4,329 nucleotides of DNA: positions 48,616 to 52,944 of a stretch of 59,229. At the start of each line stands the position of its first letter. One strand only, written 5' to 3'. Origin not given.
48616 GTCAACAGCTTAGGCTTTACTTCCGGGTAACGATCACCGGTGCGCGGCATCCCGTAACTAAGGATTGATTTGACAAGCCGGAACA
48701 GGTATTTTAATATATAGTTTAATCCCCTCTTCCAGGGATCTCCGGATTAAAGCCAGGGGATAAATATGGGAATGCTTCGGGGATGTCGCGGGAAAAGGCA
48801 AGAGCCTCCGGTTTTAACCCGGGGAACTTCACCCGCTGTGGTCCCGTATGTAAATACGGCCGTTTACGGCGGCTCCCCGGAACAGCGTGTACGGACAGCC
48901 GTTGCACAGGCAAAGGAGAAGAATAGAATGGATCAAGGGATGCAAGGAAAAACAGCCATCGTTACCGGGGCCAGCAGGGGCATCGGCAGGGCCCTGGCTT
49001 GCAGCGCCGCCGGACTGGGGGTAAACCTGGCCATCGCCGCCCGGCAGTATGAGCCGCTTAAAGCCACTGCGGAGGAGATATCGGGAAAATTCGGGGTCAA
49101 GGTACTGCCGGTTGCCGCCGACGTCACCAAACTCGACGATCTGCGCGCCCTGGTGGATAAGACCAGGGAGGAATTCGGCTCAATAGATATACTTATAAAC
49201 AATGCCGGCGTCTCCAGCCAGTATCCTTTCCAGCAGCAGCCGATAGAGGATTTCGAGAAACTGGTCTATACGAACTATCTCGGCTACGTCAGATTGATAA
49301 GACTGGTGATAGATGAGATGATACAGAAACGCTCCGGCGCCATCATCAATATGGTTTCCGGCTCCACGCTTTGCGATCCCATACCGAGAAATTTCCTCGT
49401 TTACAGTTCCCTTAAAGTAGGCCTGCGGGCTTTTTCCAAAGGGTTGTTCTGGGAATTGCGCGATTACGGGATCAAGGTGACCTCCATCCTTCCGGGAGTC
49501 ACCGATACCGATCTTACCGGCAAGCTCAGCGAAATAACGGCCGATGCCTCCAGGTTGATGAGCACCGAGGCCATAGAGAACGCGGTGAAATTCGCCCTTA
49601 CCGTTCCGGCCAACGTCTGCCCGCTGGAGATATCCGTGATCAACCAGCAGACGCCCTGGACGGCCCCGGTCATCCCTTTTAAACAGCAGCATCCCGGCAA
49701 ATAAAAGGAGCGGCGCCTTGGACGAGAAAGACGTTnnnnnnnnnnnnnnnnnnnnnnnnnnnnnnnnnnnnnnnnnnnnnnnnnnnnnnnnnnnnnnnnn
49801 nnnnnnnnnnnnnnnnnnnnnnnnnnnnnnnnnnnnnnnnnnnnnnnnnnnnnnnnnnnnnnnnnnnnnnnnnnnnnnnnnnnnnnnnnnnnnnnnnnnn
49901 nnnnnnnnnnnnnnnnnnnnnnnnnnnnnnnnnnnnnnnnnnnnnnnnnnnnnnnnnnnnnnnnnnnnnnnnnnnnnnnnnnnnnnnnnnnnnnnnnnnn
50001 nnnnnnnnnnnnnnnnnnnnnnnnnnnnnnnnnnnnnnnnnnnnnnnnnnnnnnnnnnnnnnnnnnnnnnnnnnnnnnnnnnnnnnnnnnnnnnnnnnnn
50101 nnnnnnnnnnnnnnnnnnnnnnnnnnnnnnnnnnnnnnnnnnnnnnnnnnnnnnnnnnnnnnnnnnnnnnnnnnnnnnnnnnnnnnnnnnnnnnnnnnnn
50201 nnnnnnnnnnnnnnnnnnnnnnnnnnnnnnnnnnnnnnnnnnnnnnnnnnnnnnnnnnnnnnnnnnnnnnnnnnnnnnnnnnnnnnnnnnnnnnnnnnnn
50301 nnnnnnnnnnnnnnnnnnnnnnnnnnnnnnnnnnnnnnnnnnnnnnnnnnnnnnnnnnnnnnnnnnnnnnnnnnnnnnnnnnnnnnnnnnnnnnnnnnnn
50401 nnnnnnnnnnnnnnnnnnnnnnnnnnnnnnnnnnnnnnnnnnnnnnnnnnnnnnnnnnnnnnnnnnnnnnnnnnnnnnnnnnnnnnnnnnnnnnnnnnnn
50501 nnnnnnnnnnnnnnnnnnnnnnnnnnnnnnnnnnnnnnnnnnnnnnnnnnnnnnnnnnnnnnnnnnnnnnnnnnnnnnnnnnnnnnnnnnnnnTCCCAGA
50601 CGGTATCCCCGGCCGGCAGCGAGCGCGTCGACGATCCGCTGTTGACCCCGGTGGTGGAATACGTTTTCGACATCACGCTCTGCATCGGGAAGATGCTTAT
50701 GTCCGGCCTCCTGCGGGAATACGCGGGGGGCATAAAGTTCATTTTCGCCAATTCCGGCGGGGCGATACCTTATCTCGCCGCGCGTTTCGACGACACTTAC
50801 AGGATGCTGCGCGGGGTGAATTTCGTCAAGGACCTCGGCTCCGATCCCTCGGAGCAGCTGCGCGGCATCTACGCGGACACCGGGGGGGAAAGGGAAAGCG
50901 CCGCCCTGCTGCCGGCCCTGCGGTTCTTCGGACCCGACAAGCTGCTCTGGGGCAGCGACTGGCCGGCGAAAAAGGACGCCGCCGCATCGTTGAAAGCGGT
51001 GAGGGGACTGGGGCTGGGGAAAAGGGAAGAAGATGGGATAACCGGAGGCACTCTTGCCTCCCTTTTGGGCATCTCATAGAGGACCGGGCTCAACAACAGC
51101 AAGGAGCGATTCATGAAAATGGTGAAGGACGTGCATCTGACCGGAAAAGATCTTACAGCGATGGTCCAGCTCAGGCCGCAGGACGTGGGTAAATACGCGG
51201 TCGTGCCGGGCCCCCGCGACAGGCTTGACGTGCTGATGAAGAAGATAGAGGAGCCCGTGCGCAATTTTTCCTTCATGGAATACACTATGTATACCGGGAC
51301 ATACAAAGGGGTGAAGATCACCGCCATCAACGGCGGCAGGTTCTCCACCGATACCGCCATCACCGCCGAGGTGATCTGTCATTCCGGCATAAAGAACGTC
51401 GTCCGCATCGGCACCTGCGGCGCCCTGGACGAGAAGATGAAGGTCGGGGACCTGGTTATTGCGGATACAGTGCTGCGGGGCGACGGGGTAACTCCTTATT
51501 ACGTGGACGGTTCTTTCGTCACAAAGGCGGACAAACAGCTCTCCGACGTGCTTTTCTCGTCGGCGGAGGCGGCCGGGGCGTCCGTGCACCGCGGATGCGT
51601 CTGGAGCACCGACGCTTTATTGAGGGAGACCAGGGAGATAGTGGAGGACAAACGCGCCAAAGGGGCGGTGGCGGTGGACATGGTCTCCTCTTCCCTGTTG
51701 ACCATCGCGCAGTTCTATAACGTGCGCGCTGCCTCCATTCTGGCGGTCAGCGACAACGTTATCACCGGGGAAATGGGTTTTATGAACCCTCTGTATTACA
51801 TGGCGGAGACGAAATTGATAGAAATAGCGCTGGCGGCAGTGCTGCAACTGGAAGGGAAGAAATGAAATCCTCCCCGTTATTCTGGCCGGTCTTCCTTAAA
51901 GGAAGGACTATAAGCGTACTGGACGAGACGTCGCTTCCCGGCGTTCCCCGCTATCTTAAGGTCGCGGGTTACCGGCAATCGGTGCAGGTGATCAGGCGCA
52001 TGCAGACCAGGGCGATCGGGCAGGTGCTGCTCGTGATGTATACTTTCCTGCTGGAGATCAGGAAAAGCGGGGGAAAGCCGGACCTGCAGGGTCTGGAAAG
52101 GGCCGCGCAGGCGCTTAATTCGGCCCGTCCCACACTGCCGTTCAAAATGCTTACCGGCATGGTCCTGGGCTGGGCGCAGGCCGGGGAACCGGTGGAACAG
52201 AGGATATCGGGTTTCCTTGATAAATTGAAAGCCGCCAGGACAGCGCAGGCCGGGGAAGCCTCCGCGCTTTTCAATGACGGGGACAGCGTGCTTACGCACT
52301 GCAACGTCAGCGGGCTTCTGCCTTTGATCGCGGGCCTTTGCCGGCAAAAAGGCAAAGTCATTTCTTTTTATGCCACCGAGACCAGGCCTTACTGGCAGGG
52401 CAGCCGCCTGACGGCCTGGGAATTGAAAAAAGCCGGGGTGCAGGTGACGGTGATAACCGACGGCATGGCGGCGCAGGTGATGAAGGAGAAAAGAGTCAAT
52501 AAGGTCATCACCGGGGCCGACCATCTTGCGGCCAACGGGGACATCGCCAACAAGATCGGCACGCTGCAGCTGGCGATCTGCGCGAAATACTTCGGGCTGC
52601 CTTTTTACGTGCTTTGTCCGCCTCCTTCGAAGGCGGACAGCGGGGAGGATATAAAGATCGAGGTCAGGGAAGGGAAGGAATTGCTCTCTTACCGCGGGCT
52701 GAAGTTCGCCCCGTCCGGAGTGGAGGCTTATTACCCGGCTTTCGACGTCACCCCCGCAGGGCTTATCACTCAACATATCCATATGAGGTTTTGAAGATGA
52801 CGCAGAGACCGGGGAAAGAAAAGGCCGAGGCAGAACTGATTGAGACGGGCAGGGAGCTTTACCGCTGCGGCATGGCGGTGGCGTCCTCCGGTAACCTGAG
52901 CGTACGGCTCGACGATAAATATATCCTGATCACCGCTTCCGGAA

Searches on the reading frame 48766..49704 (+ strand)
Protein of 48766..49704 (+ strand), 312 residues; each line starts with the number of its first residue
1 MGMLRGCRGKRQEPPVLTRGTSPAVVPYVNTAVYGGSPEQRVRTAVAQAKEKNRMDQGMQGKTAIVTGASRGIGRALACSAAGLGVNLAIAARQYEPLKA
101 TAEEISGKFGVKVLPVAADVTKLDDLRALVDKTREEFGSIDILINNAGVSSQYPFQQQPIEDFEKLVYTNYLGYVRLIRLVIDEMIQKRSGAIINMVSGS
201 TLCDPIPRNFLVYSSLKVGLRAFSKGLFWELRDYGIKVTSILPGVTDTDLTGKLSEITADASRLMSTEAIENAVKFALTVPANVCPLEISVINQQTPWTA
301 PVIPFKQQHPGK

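Call 58: search_protein_families(library=pfam, proteins=[window:48766-49704:+], max_evalue=0.01)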
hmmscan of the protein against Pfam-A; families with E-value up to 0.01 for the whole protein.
window:48766-49704:+ (312 aa): 4 families
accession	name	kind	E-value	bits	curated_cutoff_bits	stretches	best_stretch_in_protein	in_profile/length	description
PF00106.31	adh_short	-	1.2e-48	165.6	26.6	1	62-255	1-191/195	short chain dehydrogenase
PF13561.12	adh_short_C2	-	3.5e-33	115.6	27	1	68-258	1-188/236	Enoyl-(Acyl carrier protein) reductase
PF08659.16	KR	-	4.6e-10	40.1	22.6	1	63-183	2-125/180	KR domain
PF23441.1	SDR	-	0.00019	21.4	27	1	114-251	61-199/258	SDR-like rossmann domain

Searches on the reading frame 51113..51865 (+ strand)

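Call 58: search_protein_families(library=pfam, proteins=[window:51113-51865:+], max_evalue=0.01)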
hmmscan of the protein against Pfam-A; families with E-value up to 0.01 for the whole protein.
window:51113-51865:+ (250 aa): 1 family
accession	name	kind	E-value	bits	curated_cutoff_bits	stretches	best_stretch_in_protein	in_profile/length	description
PF01048.26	PNP_UDP_1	-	1.2e-37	130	25.1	1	28-215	2-199/233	Phosphorylase superfamily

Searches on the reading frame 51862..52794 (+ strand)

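Call 58: search_protein_families(library=pfam, proteins=[window:51862-52794:+], max_evalue=0.01)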
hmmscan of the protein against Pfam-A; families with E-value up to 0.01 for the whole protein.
window:51862-52794:+ (310 aa): 1 family
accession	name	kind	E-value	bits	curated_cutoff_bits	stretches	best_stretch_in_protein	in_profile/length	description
PF01008.23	IF-2B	-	3.2e-53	181.2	22.4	1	103-306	70-272/280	Initiation factor 2 subunit family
